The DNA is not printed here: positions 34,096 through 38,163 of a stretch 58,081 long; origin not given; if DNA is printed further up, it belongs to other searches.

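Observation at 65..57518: Hyper-abundant 8/9-mer (G)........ in genes and spacers, both orientations, about one per 0.9 kb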

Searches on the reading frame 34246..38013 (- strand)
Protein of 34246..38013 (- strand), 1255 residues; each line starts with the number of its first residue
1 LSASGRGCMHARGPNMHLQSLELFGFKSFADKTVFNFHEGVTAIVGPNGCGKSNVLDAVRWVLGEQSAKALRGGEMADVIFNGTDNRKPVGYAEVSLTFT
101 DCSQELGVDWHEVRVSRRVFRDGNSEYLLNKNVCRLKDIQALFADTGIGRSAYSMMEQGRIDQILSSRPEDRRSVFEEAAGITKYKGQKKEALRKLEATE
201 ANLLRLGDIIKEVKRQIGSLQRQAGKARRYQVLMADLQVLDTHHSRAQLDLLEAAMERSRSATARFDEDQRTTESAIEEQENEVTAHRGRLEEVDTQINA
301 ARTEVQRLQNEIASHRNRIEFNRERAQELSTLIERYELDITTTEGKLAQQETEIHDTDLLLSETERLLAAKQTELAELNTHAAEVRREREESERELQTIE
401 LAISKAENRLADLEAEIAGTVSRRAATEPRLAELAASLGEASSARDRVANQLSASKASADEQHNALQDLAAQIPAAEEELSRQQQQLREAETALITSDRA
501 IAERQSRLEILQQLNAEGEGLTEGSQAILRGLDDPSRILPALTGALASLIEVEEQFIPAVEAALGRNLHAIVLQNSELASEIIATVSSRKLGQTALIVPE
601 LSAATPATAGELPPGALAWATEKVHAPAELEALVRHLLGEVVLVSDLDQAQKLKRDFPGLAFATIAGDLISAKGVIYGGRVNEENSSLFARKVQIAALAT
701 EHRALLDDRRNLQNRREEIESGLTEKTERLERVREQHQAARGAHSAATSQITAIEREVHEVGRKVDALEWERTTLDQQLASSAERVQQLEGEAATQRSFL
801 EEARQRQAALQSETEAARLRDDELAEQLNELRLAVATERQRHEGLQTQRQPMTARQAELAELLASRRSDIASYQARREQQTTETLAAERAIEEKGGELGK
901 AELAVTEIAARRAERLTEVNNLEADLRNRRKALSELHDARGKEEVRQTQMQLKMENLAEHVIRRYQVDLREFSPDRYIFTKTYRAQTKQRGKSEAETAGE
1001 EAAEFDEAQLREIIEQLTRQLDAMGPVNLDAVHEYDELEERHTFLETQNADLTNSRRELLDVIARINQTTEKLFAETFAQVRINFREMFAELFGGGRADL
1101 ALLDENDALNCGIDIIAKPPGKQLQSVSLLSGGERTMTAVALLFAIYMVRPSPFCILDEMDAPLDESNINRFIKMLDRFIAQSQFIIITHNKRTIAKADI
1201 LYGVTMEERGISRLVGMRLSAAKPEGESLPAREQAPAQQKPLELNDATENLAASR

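Call 7: search_protein_families(library=pfam, proteins=[window:34246-38013:-])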
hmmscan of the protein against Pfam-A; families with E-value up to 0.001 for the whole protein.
window:34246-38013:- (1255 aa): 7 families
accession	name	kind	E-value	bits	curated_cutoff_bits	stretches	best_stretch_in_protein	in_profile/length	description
PF02463.25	SMC_N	-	2.8e-71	239.9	40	1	18-1212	2-219/220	RecF/RecN/SMC N terminal domain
PF06470.18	SMC_hinge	-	9.5e-21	74.8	22.5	1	542-653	4-115/116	SMC proteins Flexible Hinge Domain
PF13476.12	AAA_23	-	1.1e-18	69.1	27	1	20-221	1-197/201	AAA domain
PF13304.12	AAA_21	-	6.4e-13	49.9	27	1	41-88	1-53/304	AAA domain, putative AbiEii toxin, Type IV TA system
PF13175.12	AAA_15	-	4e-10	40.3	32.1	1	16-416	1-266/374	AAA ATPase domain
PF13555.12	AAA_29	-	6.6e-07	29.4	27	1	18-64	1-47/61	P-loop containing region of AAA domain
PF10473.14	CENP-F_leu_zip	-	7.1e-05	23.3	34.5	1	709-831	19-138/140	Leucine-rich repeats of kinetochore protein Cenp-F/LEK1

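Call 12: find_homologous_proteins(query=window:34246-38013:-)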
Query window:34246-38013:- (1255 aa): 8000 proteins with E <= 0.001 among 8000 candidates; the best 120 are listed.
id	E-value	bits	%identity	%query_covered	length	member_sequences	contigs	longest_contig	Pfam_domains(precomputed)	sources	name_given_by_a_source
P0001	0.0e+0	2386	92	99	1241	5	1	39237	PF13175.13,PF06470.19,PF13476.13,PF13555.13,PF19220.7,PF02463.26,PF13304.13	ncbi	ncbi:MAG: chromosome segregation protein SMC [Chthoniobacterales bacterium]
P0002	0.0e+0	2319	89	99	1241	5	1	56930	PF13175.13,PF06470.19,PF13476.13,PF13555.13,PF02463.26,PF13304.13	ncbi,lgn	-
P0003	0.0e+0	2302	88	99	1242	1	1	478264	PF13175.13,PF06470.19,PF13476.13,PF13555.13,PF02463.26,PF24161.2,PF13304.13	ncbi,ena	-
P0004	0.0e+0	2243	85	99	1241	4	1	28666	PF13175.13,PF06470.19,PF13476.13,PF13555.13,PF02463.26,PF13304.13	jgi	jgi:chromosome segregation protein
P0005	0.0e+0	2211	85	99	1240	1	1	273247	PF13175.13,PF06470.19,PF13476.13,PF13555.13,PF02463.26,PF24161.2,PF13304.13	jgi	jgi:chromosome segregation protein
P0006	0.0e+0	2210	84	99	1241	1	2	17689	PF13175.13,PF06470.19,PF13476.13,PF13555.13,PF02463.26,PF24161.2,PF13304.13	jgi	jgi:chromosome segregation protein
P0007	0.0e+0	2190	83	99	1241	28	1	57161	PF13175.13,PF06470.19,PF13476.13,PF13555.13,PF02463.26,PF24161.2,PF13304.13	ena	-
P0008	0.0e+0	2172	83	99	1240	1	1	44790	PF13175.13,PF06470.19,PF13476.13,PF13555.13,PF02463.26,PF13304.13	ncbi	ncbi:MAG: chromosome segregation protein SMC [Spartobacteria bacterium]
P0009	0.0e+0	2169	82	99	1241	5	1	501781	PF13175.13,PF06470.19,PF13476.13,PF13555.13,PF02463.26,PF24161.2,PF13304.13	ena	-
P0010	0.0e+0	2167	83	99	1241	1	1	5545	PF13175.13,PF06470.19,PF13476.13,PF13555.13,PF02463.26,PF24161.2,PF13304.13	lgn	-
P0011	0.0e+0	2166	82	99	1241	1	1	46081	PF13175.13,PF06470.19,PF13476.13,PF13555.13,PF02463.26,PF24161.2,PF13304.13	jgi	jgi:chromosome segregation protein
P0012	0.0e+0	2131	81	99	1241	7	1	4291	PF13175.13,PF06470.19,PF13476.13,PF13555.13,PF02463.26,PF13304.13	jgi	-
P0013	0.0e+0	2131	81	99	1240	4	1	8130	PF13175.13,PF06470.19,PF13476.13,PF13555.13,PF02463.26,PF13304.13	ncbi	-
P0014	0.0e+0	2128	81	99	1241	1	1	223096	PF13175.13,PF06470.19,PF13476.13,PF13555.13,PF02463.26,PF13304.13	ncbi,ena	-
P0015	0.0e+0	2127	81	99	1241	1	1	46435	PF13175.13,PF06470.19,PF13476.13,PF13555.13,PF02463.26,PF24161.2,PF13304.13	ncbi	-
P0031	0.0e+0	2040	79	99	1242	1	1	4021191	PF13175.13,PF06470.19,PF13476.13,PF13555.13,PF02463.26,PF13304.13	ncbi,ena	-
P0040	0.0e+0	1962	76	99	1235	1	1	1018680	PF13175.13,PF06470.19,PF13476.13,PF13555.13,PF02463.26,PF13304.13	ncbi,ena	-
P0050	0.0e+0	1920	74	99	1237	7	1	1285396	PF13175.13,PF06470.19,PF13476.13,PF13555.13,PF02463.26,PF24161.2,PF13304.13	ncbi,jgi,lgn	ncbi:MAG TPA: chromosome segregation protein SMC [Chthoniobacterales bacterium]|jgi:chromosome segre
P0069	0.0e+0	1557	63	96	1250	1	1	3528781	PF13175.13,PF06470.19,PF13476.13,PF13555.13,PF02463.26,PF24161.2,PF13304.13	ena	-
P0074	0.0e+0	1550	61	99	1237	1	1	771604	PF13175.13,PF06470.19,PF13476.13,PF13555.13,PF02463.26,PF13304.13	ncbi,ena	-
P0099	0.0e+0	1520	60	98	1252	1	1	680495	PF13175.13,PF06470.19,PF13476.13,PF13555.13,PF02463.26,PF13304.13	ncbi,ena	-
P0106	0.0e+0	1513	61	99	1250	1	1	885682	PF13175.13,PF06470.19,PF13476.13,PF13555.13,PF02463.26,PF13304.13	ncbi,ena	-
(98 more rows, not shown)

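Call 14: find_encoding_contigs(protein=P0001, flank=10000, max_places=2)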
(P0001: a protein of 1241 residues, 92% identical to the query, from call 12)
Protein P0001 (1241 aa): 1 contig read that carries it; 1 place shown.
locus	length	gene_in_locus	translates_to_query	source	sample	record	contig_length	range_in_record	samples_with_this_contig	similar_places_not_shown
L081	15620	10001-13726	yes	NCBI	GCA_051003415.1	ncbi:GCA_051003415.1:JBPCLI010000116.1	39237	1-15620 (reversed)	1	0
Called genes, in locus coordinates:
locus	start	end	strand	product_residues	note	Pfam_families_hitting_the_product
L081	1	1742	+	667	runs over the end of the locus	PF13428:TPR_14 (faint), PF00515:TPR_1 (faint), PF07719:TPR_2 (faint), PF13176:TPR_7 (faint), PF13181:TPR_8 (faint), PF13431:TPR_17 (faint), PF13424:TPR_12 (weak), PF14559:TPR_19 (weak)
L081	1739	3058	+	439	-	PF13431:TPR_17 (faint), PF13428:TPR_14 (faint), PF07719:TPR_2 (faint), PF13424:TPR_12 (weak)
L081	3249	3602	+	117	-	-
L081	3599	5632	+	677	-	PF12569:NatA_aux_su (faint), PF00515:TPR_1 (faint), PF07719:TPR_2 (faint), PF13176:TPR_7 (faint), PF13371:TPR_9 (faint), PF13414:TPR_11 (faint), PF13428:TPR_14 (faint), PF13432:TPR_16 (weak), +2 more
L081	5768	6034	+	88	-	-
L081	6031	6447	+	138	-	PF01850:PIN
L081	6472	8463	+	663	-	PF07719:TPR_2 (faint), PF13424:TPR_12 (faint), PF00515:TPR_1 (faint), PF13181:TPR_8 (faint), PF13414:TPR_11 (faint), PF13428:TPR_14 (faint), PF13431:TPR_17 (faint), PF13432:TPR_16 (weak), +4 more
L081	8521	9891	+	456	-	PF03845:Spore_permease, PF13520:AA_permease_2, PF00324:AA_permease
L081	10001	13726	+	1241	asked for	PF02463:SMC_N, PF13175:AAA_15 (weak), PF13304:AAA_21 (weak), PF13476:AAA_23, PF13555:AAA_29 (weak), PF19220:Rod_CreS (faint), PF06470:SMC_hinge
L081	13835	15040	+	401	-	PF02265:S1-P1_nuclease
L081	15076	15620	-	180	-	PF01435:Peptidase_M48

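Call 15: find_encoding_contigs(protein=P0003, flank=10000, max_places=2)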
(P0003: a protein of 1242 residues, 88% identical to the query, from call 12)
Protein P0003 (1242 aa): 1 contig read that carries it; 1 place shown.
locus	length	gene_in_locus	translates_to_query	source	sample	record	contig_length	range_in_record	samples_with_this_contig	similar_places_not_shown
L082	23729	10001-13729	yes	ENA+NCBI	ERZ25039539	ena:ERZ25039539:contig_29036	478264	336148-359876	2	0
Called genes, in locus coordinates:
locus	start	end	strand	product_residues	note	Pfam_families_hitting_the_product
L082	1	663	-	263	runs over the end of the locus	PF01578:Cytochrom_C_asm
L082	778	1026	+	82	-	-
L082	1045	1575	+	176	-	PF00156:Pribosyltran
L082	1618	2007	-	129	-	PF20212:DUF6572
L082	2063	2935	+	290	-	-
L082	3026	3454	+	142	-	PF14489:QueF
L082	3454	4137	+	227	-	PF00733:Asn_synthase, PF00764:Arginosuc_synth (faint), PF06508:QueC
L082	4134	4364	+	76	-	-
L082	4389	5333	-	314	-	PF00877:NLPC_P60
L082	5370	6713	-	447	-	PF01546:Peptidase_M20, PF07687:M20_dimer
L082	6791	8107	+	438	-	PF00324:AA_permease, PF03845:Spore_permease, PF13520:AA_permease_2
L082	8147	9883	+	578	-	PF01019:G_glu_transpept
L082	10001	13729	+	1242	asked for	PF02463:SMC_N, PF13175:AAA_15, PF13304:AAA_21 (weak), PF13476:AAA_23, PF13555:AAA_29 (weak), PF24161:CCDC39 (faint), PF06470:SMC_hinge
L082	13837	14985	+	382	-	PF02265:S1-P1_nuclease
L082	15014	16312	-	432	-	PF16491:Peptidase_M48_N, PF01435:Peptidase_M48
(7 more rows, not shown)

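Call 16: find_encoding_contigs(protein=P0009, flank=10000, max_places=2)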
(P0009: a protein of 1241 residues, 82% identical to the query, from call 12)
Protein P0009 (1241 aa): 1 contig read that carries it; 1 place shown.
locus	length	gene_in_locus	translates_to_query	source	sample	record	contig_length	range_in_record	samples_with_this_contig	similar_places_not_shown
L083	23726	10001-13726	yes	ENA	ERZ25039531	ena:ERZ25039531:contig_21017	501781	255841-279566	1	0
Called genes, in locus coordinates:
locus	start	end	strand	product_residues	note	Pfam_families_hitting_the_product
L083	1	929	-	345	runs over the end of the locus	PF05201:GlutR_N, PF01488:Shikimate_DH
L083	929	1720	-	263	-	PF01578:Cytochrom_C_asm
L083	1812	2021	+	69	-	-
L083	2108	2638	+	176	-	PF00156:Pribosyltran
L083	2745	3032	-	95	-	PF20212:DUF6572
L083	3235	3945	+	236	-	-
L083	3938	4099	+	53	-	-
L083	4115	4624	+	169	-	PF15956:DUF4760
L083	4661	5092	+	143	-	PF14489:QueF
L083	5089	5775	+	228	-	PF00733:Asn_synthase (weak), PF06508:QueC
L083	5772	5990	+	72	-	-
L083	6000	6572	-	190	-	PF00877:NLPC_P60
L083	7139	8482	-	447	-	PF01546:Peptidase_M20, PF07687:M20_dimer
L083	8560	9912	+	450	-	PF00324:AA_permease, PF03845:Spore_permease, PF13520:AA_permease_2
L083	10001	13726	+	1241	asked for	PF02463:SMC_N, PF13175:AAA_15, PF13304:AAA_21 (weak), PF13476:AAA_23, PF13555:AAA_29 (weak), PF24161:CCDC39 (weak), PF06470:SMC_hinge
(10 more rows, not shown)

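Call 19: find_encoding_contigs(protein=P0031, flank=10000, max_places=1)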
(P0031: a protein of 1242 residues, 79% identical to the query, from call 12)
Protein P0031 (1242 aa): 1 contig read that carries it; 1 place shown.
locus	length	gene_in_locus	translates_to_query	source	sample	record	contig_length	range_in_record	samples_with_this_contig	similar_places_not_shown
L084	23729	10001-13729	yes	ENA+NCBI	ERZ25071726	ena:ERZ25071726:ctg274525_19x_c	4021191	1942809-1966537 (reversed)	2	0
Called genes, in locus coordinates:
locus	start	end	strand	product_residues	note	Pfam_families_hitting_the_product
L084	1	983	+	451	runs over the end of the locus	PF13742:tRNA_anti_2, PF01336:tRNA_anti-codon, PF02601:Exonuc_VII_L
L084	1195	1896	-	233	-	PF07963:N_methyl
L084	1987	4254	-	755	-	PF22019:GlgB_N, PF02922:CBM_48, PF00128:Alpha-amylase, PF02806:Alpha-amylase_C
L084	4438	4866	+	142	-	PF14489:QueF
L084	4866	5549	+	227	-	PF00733:Asn_synthase (weak), PF06508:QueC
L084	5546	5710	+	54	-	-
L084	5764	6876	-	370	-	PF00877:NLPC_P60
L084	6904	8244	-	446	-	PF01546:Peptidase_M20, PF07687:M20_dimer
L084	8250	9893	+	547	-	PF01490:Aa_trans (faint), PF00324:AA_permease, PF03845:Spore_permease, PF13520:AA_permease_2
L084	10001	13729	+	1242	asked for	PF02463:SMC_N, PF13175:AAA_15, PF13304:AAA_21 (weak), PF13476:AAA_23, PF13555:AAA_29 (weak), PF06470:SMC_hinge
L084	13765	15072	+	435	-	PF02265:S1-P1_nuclease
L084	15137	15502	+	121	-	-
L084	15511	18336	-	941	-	PF27051:TamB_N (faint)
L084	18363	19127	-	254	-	PF14014:DUF4230 (weak)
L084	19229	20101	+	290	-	PF08379:Bact_transglu_N, PF01841:Transglut_core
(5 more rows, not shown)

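Call 20: find_encoding_contigs(protein=P0040, flank=10000, max_places=1)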
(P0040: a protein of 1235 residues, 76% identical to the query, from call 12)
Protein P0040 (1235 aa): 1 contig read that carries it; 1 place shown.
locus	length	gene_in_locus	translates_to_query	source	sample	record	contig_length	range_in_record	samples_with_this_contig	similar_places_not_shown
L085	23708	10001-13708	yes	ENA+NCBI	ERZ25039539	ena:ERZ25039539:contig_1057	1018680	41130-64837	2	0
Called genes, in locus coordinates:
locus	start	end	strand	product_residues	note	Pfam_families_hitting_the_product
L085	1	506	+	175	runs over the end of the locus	PF00156:Pribosyltran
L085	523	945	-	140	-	PF00903:Glyoxalase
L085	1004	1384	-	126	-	PF20212:DUF6572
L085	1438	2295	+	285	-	-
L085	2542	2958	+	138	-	PF14489:QueF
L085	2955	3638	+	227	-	PF00733:Asn_synthase, PF06508:QueC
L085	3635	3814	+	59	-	-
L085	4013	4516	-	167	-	PF00877:NLPC_P60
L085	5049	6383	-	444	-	PF01546:Peptidase_M20, PF07687:M20_dimer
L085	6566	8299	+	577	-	PF01019:G_glu_transpept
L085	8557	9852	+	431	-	PF13520:AA_permease_2, PF00324:AA_permease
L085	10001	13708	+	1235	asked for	PF02463:SMC_N, PF13175:AAA_15, PF13304:AAA_21 (weak), PF13476:AAA_23, PF13555:AAA_29 (weak), PF02463:SMC_N, PF06470:SMC_hinge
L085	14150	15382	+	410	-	PF02265:S1-P1_nuclease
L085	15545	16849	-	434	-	PF16491:Peptidase_M48_N, PF01435:Peptidase_M48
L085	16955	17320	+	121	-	-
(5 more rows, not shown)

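Call 21: find_encoding_contigs(protein=P0050, flank=10000, max_places=1)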
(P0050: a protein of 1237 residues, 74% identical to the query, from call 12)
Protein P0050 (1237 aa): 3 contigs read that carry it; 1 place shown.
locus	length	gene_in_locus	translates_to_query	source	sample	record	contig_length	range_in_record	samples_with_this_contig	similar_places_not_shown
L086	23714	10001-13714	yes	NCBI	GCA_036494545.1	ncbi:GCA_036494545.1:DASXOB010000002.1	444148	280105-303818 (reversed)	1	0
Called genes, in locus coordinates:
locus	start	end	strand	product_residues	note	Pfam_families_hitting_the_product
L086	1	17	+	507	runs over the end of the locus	PF00392:GntR, PF00155:Aminotran_1_2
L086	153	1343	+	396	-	PF11949:DUF3466 (faint)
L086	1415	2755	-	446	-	PF00202:Aminotran_3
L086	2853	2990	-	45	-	-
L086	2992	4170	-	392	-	-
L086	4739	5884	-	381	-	PF00248:Aldo_ket_red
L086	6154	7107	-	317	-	PF00877:NLPC_P60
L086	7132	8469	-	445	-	PF01546:Peptidase_M20, PF07687:M20_dimer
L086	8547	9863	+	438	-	PF00324:AA_permease, PF03845:Spore_permease, PF13520:AA_permease_2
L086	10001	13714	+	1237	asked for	PF02463:SMC_N, PF13175:AAA_15, PF13304:AAA_21 (weak), PF13476:AAA_23, PF13555:AAA_29 (weak), PF24161:CCDC39 (faint), PF06470:SMC_hinge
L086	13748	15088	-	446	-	PF16491:Peptidase_M48_N, PF01435:Peptidase_M48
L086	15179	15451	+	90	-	-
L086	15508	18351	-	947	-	-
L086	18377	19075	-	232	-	PF14014:DUF4230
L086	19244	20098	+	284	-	PF08379:Bact_transglu_N, PF01841:Transglut_core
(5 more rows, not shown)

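Call 22: find_encoding_contigs(protein=P0069, flank=10000, max_places=1)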
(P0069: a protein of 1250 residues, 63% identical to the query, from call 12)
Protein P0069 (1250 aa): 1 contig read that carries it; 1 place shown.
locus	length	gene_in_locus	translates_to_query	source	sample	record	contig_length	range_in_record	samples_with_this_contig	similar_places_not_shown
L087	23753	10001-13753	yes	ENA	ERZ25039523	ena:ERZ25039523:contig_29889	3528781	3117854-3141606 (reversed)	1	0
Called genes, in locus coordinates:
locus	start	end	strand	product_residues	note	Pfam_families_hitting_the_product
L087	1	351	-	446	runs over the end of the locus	PF13520:AA_permease_2, PF00324:AA_permease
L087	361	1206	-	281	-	PF02735:Ku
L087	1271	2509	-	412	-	PF02401:LYTB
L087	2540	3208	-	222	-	PF03734:YkuD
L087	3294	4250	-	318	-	PF03279:Lip_A_acyltrans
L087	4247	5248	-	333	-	PF03279:Lip_A_acyltrans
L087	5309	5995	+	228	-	PF00733:Asn_synthase (weak), PF06508:QueC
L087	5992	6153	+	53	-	-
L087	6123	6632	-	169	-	PF00877:NLPC_P60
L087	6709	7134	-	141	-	-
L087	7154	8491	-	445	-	PF01546:Peptidase_M20, PF07687:M20_dimer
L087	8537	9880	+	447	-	PF03845:Spore_permease (weak), PF13520:AA_permease_2, PF00324:AA_permease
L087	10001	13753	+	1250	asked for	PF02463:SMC_N, PF13175:AAA_15, PF13304:AAA_21 (weak), PF13476:AAA_23, PF13555:AAA_29 (weak), PF24161:CCDC39 (faint), PF06470:SMC_hinge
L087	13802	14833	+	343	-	PF00676:E1_dh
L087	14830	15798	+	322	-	PF02779:Transket_pyr, PF02780:Transketolase_C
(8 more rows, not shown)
